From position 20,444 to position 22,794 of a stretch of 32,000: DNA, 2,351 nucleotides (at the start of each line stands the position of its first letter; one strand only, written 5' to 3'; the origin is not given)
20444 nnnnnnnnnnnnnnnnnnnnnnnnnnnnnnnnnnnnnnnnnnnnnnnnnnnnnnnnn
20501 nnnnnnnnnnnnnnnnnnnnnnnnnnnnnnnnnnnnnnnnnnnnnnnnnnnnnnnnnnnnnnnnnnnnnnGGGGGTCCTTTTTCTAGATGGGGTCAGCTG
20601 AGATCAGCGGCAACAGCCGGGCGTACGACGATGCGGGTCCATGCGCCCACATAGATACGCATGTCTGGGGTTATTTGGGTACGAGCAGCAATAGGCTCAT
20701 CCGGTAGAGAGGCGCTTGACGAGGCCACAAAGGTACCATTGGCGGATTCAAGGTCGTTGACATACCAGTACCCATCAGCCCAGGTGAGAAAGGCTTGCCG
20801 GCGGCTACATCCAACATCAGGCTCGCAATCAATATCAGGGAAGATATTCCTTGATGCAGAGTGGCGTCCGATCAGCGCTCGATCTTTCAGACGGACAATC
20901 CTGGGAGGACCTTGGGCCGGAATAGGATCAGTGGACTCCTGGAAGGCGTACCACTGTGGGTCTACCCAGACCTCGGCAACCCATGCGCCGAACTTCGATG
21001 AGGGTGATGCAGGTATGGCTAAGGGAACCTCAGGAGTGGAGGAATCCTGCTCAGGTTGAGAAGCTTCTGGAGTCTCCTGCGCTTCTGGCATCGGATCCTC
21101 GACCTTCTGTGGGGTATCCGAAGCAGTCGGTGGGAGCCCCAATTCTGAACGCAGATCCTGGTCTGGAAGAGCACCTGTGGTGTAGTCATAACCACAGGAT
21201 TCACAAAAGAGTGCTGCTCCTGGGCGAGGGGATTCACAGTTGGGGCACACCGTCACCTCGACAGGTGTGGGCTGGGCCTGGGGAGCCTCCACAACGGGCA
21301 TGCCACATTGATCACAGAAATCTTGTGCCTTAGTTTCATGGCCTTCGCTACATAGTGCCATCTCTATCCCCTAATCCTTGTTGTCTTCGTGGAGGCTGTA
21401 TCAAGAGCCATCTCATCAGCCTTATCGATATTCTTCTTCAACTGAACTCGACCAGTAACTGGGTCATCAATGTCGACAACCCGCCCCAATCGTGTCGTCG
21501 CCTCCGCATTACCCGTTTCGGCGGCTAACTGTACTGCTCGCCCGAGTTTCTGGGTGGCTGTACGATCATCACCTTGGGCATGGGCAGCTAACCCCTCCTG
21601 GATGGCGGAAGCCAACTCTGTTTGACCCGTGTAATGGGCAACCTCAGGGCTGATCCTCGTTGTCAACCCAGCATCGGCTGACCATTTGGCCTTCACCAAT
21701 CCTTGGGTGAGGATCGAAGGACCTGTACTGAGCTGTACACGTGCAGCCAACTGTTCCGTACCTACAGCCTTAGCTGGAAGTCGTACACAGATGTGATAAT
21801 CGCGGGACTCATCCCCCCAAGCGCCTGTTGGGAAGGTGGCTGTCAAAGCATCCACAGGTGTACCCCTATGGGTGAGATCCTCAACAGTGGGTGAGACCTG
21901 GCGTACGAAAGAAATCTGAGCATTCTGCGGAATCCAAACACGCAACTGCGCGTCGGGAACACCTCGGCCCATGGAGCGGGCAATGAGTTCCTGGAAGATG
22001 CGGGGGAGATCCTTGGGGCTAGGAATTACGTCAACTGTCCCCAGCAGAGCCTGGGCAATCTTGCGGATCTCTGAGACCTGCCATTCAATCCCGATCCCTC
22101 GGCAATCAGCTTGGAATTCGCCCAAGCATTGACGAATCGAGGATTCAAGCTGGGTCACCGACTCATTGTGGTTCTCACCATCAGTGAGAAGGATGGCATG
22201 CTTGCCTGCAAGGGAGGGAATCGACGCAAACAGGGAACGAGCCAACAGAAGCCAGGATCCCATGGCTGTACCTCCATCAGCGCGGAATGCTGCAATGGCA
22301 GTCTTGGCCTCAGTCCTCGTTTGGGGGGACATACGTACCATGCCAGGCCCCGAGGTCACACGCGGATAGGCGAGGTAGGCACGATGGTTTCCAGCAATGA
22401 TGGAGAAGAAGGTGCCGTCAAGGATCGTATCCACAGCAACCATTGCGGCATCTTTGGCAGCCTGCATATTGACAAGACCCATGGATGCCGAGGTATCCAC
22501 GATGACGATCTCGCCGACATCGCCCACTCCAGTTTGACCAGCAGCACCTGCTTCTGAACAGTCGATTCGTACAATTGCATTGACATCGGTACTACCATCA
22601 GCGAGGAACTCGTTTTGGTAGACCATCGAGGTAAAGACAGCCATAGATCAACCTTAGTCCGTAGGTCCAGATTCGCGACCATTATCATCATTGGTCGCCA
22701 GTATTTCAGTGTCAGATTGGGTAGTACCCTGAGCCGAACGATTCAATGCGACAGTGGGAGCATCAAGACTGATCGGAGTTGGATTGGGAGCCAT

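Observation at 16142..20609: Low-GC four-gene islet bracketed by direct repeats of about 258 bp that duplicate the DUF3107 gene; one copy has decayed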

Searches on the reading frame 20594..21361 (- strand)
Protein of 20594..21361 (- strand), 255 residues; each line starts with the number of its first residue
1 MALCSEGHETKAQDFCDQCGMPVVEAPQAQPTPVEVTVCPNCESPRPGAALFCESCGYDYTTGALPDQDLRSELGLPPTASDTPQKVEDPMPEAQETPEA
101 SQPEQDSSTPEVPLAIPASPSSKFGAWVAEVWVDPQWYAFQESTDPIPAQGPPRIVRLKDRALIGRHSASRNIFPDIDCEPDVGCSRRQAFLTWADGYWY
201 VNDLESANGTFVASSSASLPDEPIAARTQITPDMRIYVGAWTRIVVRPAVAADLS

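Call 4: search_protein_families(library=pfam, proteins=[window:20594-21361:-], max_evalue=0.01)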
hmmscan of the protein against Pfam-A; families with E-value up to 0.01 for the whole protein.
window:20594-21361:- (255 aa): 5 families
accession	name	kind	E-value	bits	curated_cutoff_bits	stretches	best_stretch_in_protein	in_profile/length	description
PF00498.31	FHA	-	6.9e-08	33.2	20.7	1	163-214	2-48/67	FHA domain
PF12773.13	DZR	-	1.4e-05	25.6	27.3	1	11-57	10-45/45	Double zinc ribbon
PF13240.11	Zn_Ribbon_1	-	0.00011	22.3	25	1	39-59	2-22/23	zinc-ribbon domain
PF10571.15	UPF0547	-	0.0055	17.2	29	1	39-60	3-24/26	Uncharacterised protein family UPF0547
PF13248.11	Zn_ribbon_3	-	0.0072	16.2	27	0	37-59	3-25/26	zinc-ribbon domain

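Call 10: find_homologous_proteins(query=window:20594-21361:-)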
Query window:20594-21361:- (255 aa): 1293 proteins with E <= 0.001 among 1855 candidates; the best 120 are listed.
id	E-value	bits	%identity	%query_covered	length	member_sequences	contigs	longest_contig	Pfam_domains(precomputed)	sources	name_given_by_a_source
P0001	4.1e-154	530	100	92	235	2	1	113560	PF00498.32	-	-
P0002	3.3e-111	389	66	100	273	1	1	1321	PF00498.32,PF12773.14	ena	-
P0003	1.1e-103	364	60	100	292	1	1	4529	PF13240.12,PF00498.32,PF12773.14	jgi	-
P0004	1.1e-103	364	64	100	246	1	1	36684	PF00498.32,PF12773.14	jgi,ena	-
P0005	1.1e-102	361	65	100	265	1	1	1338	PF00498.32,PF12773.14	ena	-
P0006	2.0e-101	357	77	57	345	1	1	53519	PF13240.12,PF00498.32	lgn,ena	-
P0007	6.1e-101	355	62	100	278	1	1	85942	PF00498.32,PF12773.14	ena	-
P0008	1.3e-100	354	62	100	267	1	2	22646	PF13240.12,PF00498.32,PF12773.14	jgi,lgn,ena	-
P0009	1.4e-100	354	65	99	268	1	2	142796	PF13240.12,PF00498.32,PF12773.14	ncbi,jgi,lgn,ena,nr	ncbi:MAG: FHA domain-containing protein [Propionibacteriaceae bacterium]|nr:FHA domain-containing pr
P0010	2.0e-99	350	64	100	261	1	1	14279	PF13240.12,PF00498.32,PF12773.14,PF13248.12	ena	-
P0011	2.9e-99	350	59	100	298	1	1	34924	PF13240.12,PF00498.32,PF12773.14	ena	-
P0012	2.9e-99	350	61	100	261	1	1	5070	PF00498.32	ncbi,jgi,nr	ncbi:MAG: FHA domain-containing protein [Propionibacteriaceae bacterium]|jgi:hypothetical protein|nr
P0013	3.5e-99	350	62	100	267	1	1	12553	PF13240.12,PF00498.32,PF12773.14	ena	-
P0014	3.7e-99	349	64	100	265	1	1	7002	PF13240.12,PF00498.32,PF12773.14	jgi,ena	-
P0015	3.4e-98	346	56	100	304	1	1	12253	PF13240.12,PF00498.32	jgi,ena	-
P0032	2.1e-79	285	78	53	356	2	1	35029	PF00498.32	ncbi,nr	ncbi:MAG: FHA domain-containing protein [Propionibacteriaceae bacterium]|nr:FHA domain-containing pr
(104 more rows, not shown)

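Call 14: find_encoding_contigs(protein=P0007, flank=10000, max_places=3)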
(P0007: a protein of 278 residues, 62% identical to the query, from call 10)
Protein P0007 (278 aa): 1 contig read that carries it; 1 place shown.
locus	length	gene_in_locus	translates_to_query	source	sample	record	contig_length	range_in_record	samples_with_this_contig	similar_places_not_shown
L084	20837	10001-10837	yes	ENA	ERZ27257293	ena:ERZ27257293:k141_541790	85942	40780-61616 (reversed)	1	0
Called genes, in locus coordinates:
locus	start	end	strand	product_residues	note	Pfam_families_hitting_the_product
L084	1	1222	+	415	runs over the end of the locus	PF05816:TelA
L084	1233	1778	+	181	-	-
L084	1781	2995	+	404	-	PF00004:AAA, PF13401:AAA_22 (faint), PF17866:AAA_lid_6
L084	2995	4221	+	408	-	-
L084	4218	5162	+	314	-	-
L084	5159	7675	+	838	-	PF16919:PknG_rubred, PF00069:Pkinase, PF07714:PK_Tyr_Ser-Thr, PF16918:PknG_TPR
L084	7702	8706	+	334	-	PF00481:PP2C (faint), PF13672:PP2C_2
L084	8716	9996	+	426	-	PF00092:VWA (weak), PF13519:VWA_2 (weak), PF13768:VWA_3, PF18571:VWA_3_C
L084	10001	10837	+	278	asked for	PF12773:DZR (weak), PF00498:FHA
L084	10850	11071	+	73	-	PF11305:DUF3107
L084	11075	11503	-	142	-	PF01850:PIN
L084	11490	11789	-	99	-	-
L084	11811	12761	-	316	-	PF02517:Rce1-like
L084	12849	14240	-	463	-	PF14821:Thr_synth_N, PF00291:PALP, PF24857:THR4_C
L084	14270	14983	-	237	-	PF00834:Ribul_P_3_epim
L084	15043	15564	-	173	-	PF13302:Acetyltransf_3, PF13420:Acetyltransf_4, PF00583:Acetyltransf_1, PF13673:Acetyltransf_10 (weak), PF13508:Acetyltransf_7, PF08445:FR47 (weak)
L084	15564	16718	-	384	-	PF02881:SRP54_N, PF13191:AAA_16 (weak), PF00448:SRP54, PF01656:CbiA (faint)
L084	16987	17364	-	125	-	-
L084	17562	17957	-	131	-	PF01850:PIN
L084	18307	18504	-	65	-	-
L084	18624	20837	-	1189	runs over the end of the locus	PF02463:SMC_N, PF13175:AAA_15, PF13304:AAA_21 (weak), PF13476:AAA_23, PF13555:AAA_29 (weak), PF06470:SMC_hinge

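Call 15: find_encoding_contigs(protein=P0009, flank=10000, max_places=3)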
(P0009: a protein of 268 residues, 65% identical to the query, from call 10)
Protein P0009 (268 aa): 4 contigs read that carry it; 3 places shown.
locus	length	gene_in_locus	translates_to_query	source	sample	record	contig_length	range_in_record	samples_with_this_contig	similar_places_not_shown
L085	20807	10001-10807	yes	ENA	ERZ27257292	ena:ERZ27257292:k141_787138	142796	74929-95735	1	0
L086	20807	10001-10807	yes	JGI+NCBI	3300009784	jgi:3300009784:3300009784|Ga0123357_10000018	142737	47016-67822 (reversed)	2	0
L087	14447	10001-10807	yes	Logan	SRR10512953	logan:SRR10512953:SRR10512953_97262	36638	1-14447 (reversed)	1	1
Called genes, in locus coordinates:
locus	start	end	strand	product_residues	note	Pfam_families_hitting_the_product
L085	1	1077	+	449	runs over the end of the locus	PF05816:TelA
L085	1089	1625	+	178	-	-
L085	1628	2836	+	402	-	PF13401:AAA_22 (faint), PF00004:AAA, PF17866:AAA_lid_6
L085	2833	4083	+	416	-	-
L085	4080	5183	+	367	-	-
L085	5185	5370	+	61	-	-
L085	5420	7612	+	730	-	PF16919:PknG_rubred, PF00069:Pkinase, PF07714:PK_Tyr_Ser-Thr, PF16918:PknG_TPR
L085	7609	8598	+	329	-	PF00481:PP2C (faint), PF13672:PP2C_2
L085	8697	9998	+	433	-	PF00092:VWA (weak), PF13519:VWA_2 (weak), PF13768:VWA_3, PF18571:VWA_3_C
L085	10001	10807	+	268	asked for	PF12773:DZR (weak), PF13240:Zn_Ribbon_1 (faint), PF00498:FHA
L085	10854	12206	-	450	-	PF01447:Peptidase_M4, PF02868:Peptidase_M4_C, PF20242:Emfourin (weak)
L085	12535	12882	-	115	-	-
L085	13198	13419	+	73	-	PF11305:DUF3107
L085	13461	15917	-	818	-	PF00676:E1_dh, PF02779:Transket_pyr, PF02780:Transketolase_C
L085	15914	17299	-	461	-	PF01134:GIDA (faint), PF01494:FAD_binding_3 (faint), PF03486:HI0933_like (faint), PF07992:Pyr_redox_2, PF12831:FAD_oxidored (weak), PF13738:Pyr_redox_3, PF00070:Pyr_redox, PF02852:Pyr_redox_dim, +1 more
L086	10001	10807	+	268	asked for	PF12773:DZR (weak), PF13240:Zn_Ribbon_1 (faint), PF00498:FHA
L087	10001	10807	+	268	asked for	PF12773:DZR (weak), PF13240:Zn_Ribbon_1 (faint), PF00498:FHA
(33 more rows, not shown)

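Call 16: find_encoding_contigs(protein=P0006, flank=10000, max_places=2)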
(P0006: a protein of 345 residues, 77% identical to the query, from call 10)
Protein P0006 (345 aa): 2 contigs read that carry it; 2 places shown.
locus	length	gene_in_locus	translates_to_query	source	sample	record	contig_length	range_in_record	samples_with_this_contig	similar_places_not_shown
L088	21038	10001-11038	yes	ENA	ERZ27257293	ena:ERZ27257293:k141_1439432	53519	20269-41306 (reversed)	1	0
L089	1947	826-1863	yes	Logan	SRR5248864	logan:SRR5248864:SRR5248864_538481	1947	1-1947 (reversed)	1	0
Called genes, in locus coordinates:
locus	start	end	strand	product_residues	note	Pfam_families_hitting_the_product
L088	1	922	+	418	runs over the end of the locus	PF05816:TelA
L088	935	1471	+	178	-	-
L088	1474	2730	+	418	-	PF13401:AAA_22 (faint), PF00004:AAA, PF17866:AAA_lid_6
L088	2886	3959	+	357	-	-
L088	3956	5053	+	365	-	-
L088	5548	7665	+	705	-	PF16919:PknG_rubred, PF00069:Pkinase, PF07714:PK_Tyr_Ser-Thr, PF16918:PknG_TPR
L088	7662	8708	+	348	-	PF00481:PP2C (weak), PF13672:PP2C_2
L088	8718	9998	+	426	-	PF00092:VWA (weak), PF13519:VWA_2 (weak), PF13768:VWA_3, PF18571:VWA_3_C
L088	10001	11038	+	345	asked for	PF13240:Zn_Ribbon_1 (faint), PF00498:FHA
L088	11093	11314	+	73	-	PF11305:DUF3107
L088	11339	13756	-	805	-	PF00676:E1_dh, PF02779:Transket_pyr, PF02780:Transketolase_C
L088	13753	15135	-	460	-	PF01134:GIDA (faint), PF01494:FAD_binding_3 (faint), PF03486:HI0933_like (faint), PF07992:Pyr_redox_2, PF12831:FAD_oxidored (weak), PF13738:Pyr_redox_3 (weak), PF00070:Pyr_redox, PF02852:Pyr_redox_dim, +1 more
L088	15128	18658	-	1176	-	-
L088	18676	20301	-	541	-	PF08240:ADH_N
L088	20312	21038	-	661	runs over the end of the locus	PF00596:Aldolase_II, PF00106:adh_short, PF13561:adh_short_C2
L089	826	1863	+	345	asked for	PF13240:Zn_Ribbon_1 (faint), PF00498:FHA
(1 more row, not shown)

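Call 17: find_encoding_contigs(protein=P0032, flank=10000, max_places=2)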
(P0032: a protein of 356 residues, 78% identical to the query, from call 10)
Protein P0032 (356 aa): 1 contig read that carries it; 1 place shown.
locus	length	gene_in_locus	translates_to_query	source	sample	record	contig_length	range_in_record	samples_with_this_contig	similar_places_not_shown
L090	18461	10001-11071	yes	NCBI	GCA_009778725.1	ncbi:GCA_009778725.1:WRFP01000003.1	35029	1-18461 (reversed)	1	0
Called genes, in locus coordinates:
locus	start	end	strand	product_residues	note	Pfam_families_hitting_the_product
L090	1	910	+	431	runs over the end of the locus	PF05816:TelA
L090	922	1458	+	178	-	-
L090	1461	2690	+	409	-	PF13401:AAA_22 (faint), PF00004:AAA, PF17866:AAA_lid_6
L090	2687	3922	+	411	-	-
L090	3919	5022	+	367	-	-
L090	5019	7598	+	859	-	-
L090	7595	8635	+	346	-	PF00481:PP2C (faint), PF13672:PP2C_2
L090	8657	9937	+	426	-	PF00092:VWA (faint), PF13519:VWA_2 (weak), PF13768:VWA_3, PF18571:VWA_3_C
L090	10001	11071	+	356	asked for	PF00498:FHA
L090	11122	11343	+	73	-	PF11305:DUF3107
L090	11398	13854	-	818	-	PF00676:E1_dh, PF02779:Transket_pyr, PF02780:Transketolase_C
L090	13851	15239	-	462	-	PF00890:FAD_binding_2 (faint), PF01134:GIDA (faint), PF03486:HI0933_like (weak), PF07992:Pyr_redox_2, PF12831:FAD_oxidored (weak), PF13738:Pyr_redox_3, PF00070:Pyr_redox, PF02852:Pyr_redox_dim, +4 more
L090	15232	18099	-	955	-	PF00364:Biotin_lipoyl, PF02817:E3_binding, PF00198:2-oxoacid_dh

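Call 18: find_encoding_contigs(protein=P0004, flank=10000, max_places=2)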
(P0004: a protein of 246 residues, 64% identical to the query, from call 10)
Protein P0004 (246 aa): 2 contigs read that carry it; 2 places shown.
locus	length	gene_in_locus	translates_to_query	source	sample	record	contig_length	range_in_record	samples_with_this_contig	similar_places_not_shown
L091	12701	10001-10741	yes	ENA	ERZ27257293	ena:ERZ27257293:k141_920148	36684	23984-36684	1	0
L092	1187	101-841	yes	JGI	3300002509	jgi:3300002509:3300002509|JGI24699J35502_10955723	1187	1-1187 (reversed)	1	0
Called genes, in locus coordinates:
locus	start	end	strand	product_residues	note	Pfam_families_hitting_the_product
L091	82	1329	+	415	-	PF05816:TelA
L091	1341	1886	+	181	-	-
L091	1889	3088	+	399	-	PF00004:AAA, PF13401:AAA_22 (faint), PF17866:AAA_lid_6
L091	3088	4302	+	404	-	-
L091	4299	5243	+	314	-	-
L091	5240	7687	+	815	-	PF16919:PknG_rubred, PF00069:Pkinase, PF07714:PK_Tyr_Ser-Thr, PF16918:PknG_TPR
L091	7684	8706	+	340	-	PF00481:PP2C (weak), PF13672:PP2C_2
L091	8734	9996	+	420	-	PF00092:VWA (weak), PF13519:VWA_2 (weak), PF13768:VWA_3, PF18571:VWA_3_C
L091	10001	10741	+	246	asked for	PF12773:DZR (weak), PF00498:FHA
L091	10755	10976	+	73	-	PF11305:DUF3107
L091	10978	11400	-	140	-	PF01850:PIN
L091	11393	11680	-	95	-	-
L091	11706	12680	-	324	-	PF02517:Rce1-like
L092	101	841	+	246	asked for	PF12773:DZR (weak), PF00498:FHA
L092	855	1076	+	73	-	PF11305:DUF3107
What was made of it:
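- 20594..26180 (-): Native right flank: FHA/zinc-ribbon, VWA, PP2C and PknG genes. This operon ends with DUF3107 in all relatives. The gene order is conserved in L084-L091 (calls 14-18).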

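Call 63: find_related_loci(query=window:20594-21361:-, collection=metagenome_contigs, flank=10000)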
Query window:20594-21361:- (255 aa) in metagenome_contigs; peptide patterns used: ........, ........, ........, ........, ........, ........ (x = any residue, [..] = any of these).
244 stretches matched a pattern; 212 encode a relative of the query (tblastn E <= 1e-3); the best 80 are kept; 80 distinct loci.
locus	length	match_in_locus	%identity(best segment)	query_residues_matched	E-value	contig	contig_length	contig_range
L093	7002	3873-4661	64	1-254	4e-104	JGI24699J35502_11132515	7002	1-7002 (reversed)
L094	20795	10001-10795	65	1-253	6e-103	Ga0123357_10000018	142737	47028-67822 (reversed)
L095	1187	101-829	64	1-255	1e-110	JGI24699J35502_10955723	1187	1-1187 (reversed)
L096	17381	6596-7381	62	1-254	2e-101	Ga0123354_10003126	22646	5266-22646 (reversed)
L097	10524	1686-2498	61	1-253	5e-100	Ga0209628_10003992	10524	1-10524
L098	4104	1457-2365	56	1-255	2e-100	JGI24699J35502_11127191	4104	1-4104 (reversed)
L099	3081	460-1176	61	1-254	7e-98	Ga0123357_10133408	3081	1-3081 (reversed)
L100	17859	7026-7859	59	1-250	9e-96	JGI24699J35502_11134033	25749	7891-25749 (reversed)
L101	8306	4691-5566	54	1-253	4e-94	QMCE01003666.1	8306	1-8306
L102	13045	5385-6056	55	1-255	7e-89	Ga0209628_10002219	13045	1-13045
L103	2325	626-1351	59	1-253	3e-91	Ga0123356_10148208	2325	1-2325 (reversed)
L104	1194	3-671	63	44-255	9e-90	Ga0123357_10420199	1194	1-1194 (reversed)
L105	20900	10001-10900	49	1-253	7e-83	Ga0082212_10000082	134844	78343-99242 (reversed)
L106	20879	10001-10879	49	1-250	2e-82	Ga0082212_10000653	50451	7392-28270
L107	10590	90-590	72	93-255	4e-75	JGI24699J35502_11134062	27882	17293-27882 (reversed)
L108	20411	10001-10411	76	117-253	1e-70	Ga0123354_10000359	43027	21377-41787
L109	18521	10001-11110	78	1-250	1e-70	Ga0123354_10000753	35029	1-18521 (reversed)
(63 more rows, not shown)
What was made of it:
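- Tried and rejected: A metagenome scan with FHA for a sister strain found nothing above about 65% whole-length identity (call 63).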

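Call 67: search_protein_families(library=pfam, proteins=[L096:7637-8539:+, L096:7583-8449:-, L096:8625-9464:+, L096:10361-11119:-, L096:11139-12032:-, L096:12029-12949:-, L096:12946-14070:-, L096:14083-15303:-, L096:15482-16531:+, L096:9624-10055:-], max_evalue=0.0001)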
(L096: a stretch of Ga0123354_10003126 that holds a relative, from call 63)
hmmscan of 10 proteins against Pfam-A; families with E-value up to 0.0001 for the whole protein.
L096:7637-8539:+ (300 aa): 2 families
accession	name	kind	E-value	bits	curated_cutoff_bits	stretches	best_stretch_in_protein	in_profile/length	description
PF08338.16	DUF1731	-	1.5e-11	44.2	27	1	249-295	1-45/47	Domain of unknown function (DUF1731)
PF01370.27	Epimerase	-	2.3e-07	30.9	20.9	1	8-213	1-227/240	NAD dependent epimerase/dehydratase family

L096:7583-8449:- (288 aa): 0 families

L096:8625-9464:+ (279 aa): 3 families
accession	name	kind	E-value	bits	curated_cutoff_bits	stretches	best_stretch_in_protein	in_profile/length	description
PF08282.18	Hydrolase_3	-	1.3e-44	153.3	20.9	1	7-273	2-255/255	haloacid dehalogenase-like hydrolase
PF05116.19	S6PP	-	7.5e-11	42.5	20.3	1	157-253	120-214/247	Sucrose-6F-phosphate phosphohydrolase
PF00702.32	Hydrolase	-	9.7e-06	26.5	26.4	0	199-241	152-191/191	haloacid dehalogenase-like hydrolase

L096:10361-11119:- (252 aa): 1 family
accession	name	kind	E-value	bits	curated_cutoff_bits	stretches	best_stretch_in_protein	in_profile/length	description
PF01182.26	Glucosamine_iso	-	2.5e-21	77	27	1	17-237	2-219/225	Glucosamine-6-phosphate isomerases/6-phosphogluconolactonase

L096:11139-12032:- (297 aa): 1 family
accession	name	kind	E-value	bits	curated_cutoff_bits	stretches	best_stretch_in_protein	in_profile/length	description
PF00528.27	BPD_transp_1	-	2.8e-14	53.7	26.4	1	105-283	1-179/184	Binding-protein-dependent transport system inner membrane component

L096:12029-12949:- (306 aa): 1 family
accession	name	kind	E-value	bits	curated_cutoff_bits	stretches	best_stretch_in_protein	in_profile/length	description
PF00528.27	BPD_transp_1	-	1e-09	38.9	26.4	1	128-289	43-176/184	Binding-protein-dependent transport system inner membrane component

L096:12946-14070:- (374 aa): 3 families
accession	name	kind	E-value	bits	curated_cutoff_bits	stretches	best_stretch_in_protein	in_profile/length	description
PF00005.33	ABC_tran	-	9.5e-35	120.6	25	1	26-168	1-136/137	ABC transporter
PF08402.16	TOBE_2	-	1.8e-08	34.8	21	1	284-352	1-75/76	TOBE domain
PF13304.12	AAA_21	-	5.4e-06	27.1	27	0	107-202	179-301/304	AAA domain, putative AbiEii toxin, Type IV TA system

L096:14083-15303:- (406 aa): 1 family
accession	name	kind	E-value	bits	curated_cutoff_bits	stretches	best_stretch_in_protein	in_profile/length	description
PF13416.11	SBP_bac_8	-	1.1e-18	68.5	27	1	67-351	3-266/279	Bacterial extracellular solute-binding protein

L096:15482-16531:+ (349 aa): 4 families
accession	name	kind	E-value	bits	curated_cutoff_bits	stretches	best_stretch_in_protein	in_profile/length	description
PF13377.12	Peripla_BP_3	-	6.2e-28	98.4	26.5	1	183-335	1-167/167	Periplasmic binding protein-like domain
PF00532.27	Peripla_BP_1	-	8.4e-19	68.5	22.2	1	79-317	2-261/281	Periplasmic binding proteins and sugar binding domain of LacI family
PF00356.27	LacI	-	5.4e-12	45.8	27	1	22-67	1-46/46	Bacterial regulatory proteins, lacI family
PF13407.12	Peripla_BP_4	-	4.5e-10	39.9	35.1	1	81-292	1-225/258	Periplasmic binding protein domain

L096:9624-10055:- (143 aa): 0 families

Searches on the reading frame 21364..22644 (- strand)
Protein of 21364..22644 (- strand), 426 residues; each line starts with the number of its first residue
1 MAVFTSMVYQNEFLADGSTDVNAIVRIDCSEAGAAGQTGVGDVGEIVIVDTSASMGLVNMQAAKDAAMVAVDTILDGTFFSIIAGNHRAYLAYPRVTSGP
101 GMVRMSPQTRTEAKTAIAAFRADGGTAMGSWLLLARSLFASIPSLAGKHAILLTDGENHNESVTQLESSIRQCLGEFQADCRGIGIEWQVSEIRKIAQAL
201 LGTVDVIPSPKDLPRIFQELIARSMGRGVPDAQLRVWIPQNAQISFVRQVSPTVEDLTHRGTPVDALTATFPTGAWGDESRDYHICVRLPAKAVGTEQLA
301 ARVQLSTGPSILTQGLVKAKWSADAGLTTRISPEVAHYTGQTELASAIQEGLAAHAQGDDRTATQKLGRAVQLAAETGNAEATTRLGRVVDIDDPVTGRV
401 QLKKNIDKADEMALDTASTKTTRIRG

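Call 4: search_protein_families(library=pfam, proteins=[window:21364-22644:-], max_evalue=0.01)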
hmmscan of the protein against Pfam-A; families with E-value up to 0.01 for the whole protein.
window:21364-22644:- (426 aa): 4 families
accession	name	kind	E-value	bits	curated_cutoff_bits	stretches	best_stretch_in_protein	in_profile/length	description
PF18571.6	VWA_3_C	-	1.8e-18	66.6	25.8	1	372-418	1-47/47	von Willebrand factor type A C-terminal domain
PF13768.12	VWA_3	-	1.3e-10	41.9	27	1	46-204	3-153/155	von Willebrand factor type A domain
PF13519.12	VWA_2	-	6e-07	30.5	27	1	46-157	2-107/107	von Willebrand factor type A domain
PF00092.34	VWA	-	6.1e-06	27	23.8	1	47-169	4-126/174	von Willebrand factor type A domain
